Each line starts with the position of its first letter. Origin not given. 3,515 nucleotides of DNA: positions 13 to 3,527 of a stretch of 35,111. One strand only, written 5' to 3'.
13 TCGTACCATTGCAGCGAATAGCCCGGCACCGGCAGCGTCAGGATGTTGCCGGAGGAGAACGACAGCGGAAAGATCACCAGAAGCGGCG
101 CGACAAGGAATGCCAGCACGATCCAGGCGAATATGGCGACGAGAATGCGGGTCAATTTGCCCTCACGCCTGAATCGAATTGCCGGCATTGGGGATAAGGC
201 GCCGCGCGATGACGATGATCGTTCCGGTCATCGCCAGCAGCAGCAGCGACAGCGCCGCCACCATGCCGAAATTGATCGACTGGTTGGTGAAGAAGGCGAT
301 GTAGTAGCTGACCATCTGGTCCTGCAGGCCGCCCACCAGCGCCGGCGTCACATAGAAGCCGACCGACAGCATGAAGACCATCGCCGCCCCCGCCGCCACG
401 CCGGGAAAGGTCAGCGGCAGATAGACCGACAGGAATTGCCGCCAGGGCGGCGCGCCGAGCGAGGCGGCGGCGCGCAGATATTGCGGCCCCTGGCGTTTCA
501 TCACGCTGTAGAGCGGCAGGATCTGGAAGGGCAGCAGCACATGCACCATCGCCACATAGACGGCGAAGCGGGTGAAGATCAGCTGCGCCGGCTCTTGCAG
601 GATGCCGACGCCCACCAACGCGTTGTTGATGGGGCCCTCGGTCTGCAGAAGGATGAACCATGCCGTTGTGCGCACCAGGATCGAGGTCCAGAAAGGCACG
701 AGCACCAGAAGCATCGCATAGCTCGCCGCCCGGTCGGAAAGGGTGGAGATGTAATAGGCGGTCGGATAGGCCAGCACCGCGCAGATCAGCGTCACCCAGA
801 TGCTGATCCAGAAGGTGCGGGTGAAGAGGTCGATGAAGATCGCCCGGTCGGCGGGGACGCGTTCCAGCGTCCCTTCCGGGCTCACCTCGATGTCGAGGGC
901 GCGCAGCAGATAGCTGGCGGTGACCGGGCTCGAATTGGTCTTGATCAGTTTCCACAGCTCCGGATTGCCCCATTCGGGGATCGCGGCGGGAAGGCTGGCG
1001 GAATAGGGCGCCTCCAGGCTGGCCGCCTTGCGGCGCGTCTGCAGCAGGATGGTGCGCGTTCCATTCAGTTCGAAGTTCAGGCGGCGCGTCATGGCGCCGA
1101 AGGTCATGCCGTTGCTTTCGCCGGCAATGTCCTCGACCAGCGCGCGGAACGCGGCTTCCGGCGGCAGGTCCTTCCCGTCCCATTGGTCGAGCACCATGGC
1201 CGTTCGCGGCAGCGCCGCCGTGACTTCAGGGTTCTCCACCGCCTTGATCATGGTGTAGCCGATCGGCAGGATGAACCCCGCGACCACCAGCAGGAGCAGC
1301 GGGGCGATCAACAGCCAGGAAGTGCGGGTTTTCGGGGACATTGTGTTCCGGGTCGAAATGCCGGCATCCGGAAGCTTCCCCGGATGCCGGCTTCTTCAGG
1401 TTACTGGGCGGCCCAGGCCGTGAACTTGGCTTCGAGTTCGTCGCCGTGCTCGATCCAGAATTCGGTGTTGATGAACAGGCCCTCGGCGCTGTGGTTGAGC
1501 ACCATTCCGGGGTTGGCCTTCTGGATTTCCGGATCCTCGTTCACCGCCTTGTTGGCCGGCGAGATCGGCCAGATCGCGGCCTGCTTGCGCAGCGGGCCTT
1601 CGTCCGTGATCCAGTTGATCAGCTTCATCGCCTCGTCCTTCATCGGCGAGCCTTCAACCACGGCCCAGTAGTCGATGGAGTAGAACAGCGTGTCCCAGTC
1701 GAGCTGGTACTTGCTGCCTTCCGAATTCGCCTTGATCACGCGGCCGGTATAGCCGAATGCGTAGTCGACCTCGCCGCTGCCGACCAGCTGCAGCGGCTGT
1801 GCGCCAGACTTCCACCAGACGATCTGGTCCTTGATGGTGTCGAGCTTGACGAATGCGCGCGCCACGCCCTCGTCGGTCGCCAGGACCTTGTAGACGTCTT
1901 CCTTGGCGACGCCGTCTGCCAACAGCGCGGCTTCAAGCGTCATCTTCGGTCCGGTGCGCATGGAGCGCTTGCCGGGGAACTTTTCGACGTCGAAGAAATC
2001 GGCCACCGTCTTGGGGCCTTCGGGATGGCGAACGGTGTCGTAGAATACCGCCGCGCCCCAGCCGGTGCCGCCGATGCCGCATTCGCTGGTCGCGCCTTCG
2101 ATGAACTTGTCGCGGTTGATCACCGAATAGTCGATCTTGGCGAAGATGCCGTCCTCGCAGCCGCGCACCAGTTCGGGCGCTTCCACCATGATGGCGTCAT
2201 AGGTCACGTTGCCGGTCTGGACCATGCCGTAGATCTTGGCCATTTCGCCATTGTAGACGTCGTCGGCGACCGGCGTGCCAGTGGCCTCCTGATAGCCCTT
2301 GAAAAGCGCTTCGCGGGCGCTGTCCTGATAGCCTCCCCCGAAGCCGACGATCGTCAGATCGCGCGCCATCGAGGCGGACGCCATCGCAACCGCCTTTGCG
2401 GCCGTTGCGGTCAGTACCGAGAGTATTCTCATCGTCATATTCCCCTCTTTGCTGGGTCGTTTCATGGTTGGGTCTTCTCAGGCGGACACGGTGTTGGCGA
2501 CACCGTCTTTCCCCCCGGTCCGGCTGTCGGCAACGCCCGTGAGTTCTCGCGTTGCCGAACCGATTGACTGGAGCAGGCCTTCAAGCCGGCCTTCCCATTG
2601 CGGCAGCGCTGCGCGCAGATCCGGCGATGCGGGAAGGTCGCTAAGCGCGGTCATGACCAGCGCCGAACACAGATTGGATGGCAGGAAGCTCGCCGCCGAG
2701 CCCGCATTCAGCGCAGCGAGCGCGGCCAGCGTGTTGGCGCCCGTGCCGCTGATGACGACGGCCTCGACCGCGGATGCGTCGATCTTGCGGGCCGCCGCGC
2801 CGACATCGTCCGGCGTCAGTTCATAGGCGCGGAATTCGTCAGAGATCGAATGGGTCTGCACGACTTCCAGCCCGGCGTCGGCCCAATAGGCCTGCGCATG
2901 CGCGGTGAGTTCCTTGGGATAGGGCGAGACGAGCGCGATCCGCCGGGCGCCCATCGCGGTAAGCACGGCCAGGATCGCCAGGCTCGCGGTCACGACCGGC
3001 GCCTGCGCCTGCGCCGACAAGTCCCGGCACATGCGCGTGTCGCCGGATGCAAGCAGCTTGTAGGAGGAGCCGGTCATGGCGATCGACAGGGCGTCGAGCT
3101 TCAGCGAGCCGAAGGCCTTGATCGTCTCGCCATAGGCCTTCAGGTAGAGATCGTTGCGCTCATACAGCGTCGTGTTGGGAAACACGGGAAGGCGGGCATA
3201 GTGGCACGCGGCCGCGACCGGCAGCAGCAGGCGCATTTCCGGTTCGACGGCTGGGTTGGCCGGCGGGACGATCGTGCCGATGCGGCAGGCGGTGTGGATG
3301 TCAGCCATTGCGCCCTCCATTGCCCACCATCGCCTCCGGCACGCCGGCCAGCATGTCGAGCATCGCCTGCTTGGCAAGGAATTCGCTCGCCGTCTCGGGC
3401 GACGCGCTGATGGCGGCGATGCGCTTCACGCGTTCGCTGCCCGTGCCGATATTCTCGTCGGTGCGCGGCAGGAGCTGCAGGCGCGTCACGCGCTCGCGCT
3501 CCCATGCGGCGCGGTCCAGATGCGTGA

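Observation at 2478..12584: GntR-flanked catabolic island with an unusual enzyme combination and no ring-cleavage dioxygenase: candidate undescribed cyclic-imide or N-heterocycle pathway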

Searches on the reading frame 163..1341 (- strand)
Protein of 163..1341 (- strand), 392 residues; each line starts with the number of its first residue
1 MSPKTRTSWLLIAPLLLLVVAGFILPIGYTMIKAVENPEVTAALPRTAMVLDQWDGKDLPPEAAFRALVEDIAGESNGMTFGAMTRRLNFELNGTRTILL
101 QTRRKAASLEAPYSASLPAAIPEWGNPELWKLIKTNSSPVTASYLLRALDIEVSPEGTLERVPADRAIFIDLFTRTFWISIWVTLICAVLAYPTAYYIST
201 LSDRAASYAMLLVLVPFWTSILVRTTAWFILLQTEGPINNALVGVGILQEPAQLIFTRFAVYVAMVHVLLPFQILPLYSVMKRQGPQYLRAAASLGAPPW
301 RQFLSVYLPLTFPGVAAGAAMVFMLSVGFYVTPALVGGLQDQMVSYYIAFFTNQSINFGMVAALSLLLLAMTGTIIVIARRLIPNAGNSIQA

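Call 5: search_protein_families(library=pfam, proteins=[window:163-1341:-])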
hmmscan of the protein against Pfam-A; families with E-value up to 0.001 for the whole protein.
window:163-1341:- (392 aa): 1 family
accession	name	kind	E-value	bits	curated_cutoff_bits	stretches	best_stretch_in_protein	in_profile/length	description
PF00528.27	BPD_transp_1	-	5.3e-09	36.5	26.4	1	208-377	19-173/184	Binding-protein-dependent transport system inner membrane component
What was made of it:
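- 163..1341 (-): ABC transporter permease of the accessory uptake operon. The operon runs off the left edge of the window. BPD_transp_1 (call 5).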

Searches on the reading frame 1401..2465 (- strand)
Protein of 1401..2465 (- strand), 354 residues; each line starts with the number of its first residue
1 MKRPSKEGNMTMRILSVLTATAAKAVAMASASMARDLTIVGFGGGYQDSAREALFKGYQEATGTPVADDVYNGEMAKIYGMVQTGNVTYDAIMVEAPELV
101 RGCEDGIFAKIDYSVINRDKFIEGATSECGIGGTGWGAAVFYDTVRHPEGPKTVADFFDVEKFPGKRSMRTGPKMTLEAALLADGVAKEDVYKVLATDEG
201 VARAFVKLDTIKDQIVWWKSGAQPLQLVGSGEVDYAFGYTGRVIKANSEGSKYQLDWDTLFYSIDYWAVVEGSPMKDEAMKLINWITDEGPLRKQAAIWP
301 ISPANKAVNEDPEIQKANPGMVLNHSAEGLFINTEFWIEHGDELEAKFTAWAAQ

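Call 5: search_protein_families(library=pfam, proteins=[window:1401-2465:-])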
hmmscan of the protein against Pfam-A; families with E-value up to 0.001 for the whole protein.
window:1401-2465:- (354 aa): 2 families
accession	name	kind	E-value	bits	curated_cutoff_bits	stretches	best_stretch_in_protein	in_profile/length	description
PF13416.11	SBP_bac_8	-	1.4e-37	130.5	27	1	54-317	2-274/279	Bacterial extracellular solute-binding protein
PF01547.30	SBP_bac_1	-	1.9e-10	41.7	26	1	50-289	9-303/307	Bacterial extracellular solute-binding protein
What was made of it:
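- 1401..2465 (-): PotD-like periplasmic solute-binding protein. SBP_bac_8 at 1.4e-37 (call 5).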

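Call 7: search_protein_families(library=ncbifam, proteins=[window:1401-2465:-], max_evalue=0.00001)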
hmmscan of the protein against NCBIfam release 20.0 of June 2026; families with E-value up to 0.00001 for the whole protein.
window:1401-2465:- (354 aa): 0 families

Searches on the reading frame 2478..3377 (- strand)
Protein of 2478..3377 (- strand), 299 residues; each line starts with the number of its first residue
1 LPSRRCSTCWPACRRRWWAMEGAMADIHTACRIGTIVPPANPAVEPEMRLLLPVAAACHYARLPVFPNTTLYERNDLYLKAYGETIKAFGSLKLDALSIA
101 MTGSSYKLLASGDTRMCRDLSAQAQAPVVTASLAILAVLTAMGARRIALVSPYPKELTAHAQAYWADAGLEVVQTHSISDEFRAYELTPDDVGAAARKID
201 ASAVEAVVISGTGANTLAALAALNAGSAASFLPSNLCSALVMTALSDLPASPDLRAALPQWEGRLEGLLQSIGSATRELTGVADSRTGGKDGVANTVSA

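Call 5: search_protein_families(library=pfam, proteins=[window:2478-3377:-])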
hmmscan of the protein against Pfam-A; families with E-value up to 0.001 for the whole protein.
window:2478-3377:- (299 aa): 2 families
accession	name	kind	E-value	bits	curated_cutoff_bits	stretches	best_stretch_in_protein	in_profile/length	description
PF17645.6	Amdase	-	5.1e-09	36.6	25.9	1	33-237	1-206/228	Arylmalonate decarboxylase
PF13458.12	Peripla_BP_6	-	7.8e-06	26.2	31.7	1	138-225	129-212/343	Periplasmic binding protein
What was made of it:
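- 2478..3308 (-): AMDase / Asp-Glu-racemase-superfamily protein of unknown reaction. It is always paired with the monooxygenase. The likely start is ATG 3308; the open reading frame extends to 3377. Pfam Amdase at 5e-9 (call 5).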

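Call 7: search_protein_families(library=ncbifam, proteins=[window:2478-3377:-], max_evalue=0.00001)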
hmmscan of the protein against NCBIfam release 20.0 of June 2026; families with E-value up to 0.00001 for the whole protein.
window:2478-3377:- (299 aa): 2 families
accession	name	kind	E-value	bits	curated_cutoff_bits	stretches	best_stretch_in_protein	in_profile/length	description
TIGR02990.1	ectoine_eutA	equivalog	5.4e-12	45.7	318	1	93-224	71-202/239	ectoine utilization protein EutA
NF052327.1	arylmal_decarb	equivalog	7.7e-10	38.8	225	1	33-234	3-205/231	arylmalonate decarboxylase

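Call 28: search_solved_structures(query=window:2478-3377:-, max_evalue=0.01, show_alignments=4)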
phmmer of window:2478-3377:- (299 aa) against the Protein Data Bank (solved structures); distinct sequences matched with E-value up to 0.01: 4.
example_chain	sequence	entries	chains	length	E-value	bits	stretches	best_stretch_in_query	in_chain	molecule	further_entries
4fq5_B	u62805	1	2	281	2e-07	34.2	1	30-250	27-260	Maleate cis-trans isomerase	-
4fq7_A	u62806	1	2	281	2.4e-07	34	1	30-250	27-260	Maleate cis-trans isomerase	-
2xec_A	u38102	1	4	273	2e-06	30.9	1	32-211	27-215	PUTATIVE MALEATE ISOMERASE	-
2xed_A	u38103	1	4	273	2.6e-06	30.6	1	32-212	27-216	PUTATIVE MALEATE ISOMERASE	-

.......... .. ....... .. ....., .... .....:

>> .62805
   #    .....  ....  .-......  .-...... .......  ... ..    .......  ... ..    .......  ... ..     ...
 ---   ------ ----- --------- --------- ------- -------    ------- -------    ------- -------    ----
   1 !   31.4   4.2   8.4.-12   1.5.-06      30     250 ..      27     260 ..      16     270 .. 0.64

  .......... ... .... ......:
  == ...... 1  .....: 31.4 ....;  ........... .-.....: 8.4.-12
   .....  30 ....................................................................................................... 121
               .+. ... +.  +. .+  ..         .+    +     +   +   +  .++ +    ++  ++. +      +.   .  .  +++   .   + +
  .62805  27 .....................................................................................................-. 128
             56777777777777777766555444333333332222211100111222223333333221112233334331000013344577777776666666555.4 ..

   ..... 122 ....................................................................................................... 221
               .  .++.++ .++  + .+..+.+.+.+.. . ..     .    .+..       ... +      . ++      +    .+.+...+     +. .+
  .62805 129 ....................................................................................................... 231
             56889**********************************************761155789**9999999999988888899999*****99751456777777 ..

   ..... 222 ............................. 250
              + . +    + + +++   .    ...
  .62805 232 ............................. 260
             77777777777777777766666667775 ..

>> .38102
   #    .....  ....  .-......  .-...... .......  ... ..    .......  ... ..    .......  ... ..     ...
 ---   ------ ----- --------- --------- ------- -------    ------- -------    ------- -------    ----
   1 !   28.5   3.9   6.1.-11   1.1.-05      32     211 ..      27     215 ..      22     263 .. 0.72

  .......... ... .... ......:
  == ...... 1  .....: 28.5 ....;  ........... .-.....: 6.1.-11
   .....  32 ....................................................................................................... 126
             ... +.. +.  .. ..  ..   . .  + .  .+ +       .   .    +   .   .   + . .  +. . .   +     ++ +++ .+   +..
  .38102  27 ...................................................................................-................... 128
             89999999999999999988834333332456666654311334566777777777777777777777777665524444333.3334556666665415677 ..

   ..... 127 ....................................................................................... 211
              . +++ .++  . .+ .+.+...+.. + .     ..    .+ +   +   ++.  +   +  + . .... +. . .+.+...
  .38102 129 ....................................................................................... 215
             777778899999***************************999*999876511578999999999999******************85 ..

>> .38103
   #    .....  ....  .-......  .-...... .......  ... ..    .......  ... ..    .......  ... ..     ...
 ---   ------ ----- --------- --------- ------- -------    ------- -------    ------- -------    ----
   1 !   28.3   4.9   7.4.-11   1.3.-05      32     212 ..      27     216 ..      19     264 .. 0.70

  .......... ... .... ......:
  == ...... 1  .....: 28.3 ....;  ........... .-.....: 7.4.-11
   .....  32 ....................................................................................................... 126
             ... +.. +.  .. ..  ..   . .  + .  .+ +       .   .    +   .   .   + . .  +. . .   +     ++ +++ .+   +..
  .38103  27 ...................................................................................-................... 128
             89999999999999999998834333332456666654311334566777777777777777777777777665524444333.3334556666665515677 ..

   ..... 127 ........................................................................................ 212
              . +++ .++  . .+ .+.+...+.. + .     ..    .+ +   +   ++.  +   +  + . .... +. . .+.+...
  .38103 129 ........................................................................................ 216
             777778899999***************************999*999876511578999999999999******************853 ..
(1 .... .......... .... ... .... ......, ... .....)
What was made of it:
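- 2478..3308 (-): It is distantly related to maleate isomerases (E = 2e-7), but both catalytic Cys positions are replaced, by Leu and Thr (call 28).
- On Maleate cis-trans isomerase: The aligned positions are Leu and Thr (call 28).
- The AMDase-like protein belongs to the Asp/Glu/hydantoin racemase superfamily (calls 5, 28).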
